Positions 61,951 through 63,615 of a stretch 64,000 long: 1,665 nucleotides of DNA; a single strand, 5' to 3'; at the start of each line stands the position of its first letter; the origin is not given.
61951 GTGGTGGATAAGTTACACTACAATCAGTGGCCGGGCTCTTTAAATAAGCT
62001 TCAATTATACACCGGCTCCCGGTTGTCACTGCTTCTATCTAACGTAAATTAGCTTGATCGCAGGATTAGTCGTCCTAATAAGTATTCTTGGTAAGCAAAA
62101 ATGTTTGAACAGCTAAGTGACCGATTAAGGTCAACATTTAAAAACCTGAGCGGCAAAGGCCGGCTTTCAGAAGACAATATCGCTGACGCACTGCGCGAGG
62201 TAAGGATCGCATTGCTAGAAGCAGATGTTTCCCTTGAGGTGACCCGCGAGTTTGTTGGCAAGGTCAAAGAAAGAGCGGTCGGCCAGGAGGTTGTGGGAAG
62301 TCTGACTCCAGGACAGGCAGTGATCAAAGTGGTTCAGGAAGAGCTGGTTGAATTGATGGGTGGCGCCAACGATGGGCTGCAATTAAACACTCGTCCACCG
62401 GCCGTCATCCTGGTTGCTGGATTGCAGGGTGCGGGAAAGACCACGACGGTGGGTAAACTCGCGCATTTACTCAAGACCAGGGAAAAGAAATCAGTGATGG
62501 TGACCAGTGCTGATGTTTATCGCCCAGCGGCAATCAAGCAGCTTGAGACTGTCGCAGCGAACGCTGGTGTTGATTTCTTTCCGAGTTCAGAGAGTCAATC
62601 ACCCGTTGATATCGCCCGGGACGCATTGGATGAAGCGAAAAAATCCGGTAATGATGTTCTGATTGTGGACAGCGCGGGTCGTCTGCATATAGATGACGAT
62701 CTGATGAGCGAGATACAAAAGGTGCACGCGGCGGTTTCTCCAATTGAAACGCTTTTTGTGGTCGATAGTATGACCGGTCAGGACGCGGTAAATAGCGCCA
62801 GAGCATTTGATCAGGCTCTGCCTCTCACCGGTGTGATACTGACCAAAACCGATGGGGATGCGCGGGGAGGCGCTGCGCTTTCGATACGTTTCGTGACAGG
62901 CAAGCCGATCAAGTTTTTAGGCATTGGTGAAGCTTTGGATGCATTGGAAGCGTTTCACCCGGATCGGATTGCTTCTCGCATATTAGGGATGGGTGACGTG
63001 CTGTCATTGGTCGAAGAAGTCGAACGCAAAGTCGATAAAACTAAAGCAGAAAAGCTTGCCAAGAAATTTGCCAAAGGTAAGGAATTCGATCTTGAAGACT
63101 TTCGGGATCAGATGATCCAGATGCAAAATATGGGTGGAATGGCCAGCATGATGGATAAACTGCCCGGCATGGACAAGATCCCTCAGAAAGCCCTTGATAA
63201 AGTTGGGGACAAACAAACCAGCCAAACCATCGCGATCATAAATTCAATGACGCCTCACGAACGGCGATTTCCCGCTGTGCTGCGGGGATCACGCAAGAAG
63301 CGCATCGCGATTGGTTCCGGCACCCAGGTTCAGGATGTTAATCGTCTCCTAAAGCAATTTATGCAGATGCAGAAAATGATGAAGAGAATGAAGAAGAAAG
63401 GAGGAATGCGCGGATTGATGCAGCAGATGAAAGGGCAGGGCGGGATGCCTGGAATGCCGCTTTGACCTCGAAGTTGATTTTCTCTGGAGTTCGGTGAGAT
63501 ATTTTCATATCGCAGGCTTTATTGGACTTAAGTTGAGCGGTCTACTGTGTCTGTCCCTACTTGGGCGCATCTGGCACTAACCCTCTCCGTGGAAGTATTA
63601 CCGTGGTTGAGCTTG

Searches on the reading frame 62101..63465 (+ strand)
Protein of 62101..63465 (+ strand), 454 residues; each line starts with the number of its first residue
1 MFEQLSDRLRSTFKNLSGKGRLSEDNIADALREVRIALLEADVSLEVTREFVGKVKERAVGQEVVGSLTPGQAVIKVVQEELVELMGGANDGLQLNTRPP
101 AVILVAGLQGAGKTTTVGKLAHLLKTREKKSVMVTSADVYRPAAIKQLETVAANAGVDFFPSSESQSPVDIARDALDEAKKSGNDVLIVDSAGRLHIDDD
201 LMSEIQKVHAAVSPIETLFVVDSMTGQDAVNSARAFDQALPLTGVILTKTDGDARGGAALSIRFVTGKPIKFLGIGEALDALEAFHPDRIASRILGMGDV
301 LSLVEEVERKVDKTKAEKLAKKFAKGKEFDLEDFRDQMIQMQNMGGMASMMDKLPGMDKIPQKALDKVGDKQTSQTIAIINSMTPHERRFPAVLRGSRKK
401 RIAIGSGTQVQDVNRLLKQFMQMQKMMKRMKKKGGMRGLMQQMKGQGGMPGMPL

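Call 22: search_protein_families(library=pfam, proteins=[window:62101-63465:+], max_evalue=0.00001)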
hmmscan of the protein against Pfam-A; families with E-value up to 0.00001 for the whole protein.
window:62101-63465:+ (454 aa): 4 families
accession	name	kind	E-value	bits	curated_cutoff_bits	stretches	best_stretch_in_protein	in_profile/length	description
PF00448.28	SRP54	-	8.3e-73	244.7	22.7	1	100-296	1-196/196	SRP54-type protein, GTPase domain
PF02978.25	SRP_SPB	-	1.7e-31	108.9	27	1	328-427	1-91/91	Signal peptide binding domain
PF02881.24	SRP54_N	-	2.1e-22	79.6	22.4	1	5-82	1-75/75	SRP54-type protein, helical bundle domain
PF13401.12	AAA_22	-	7.4e-06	26.7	27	0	101-210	6-109/130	AAA domain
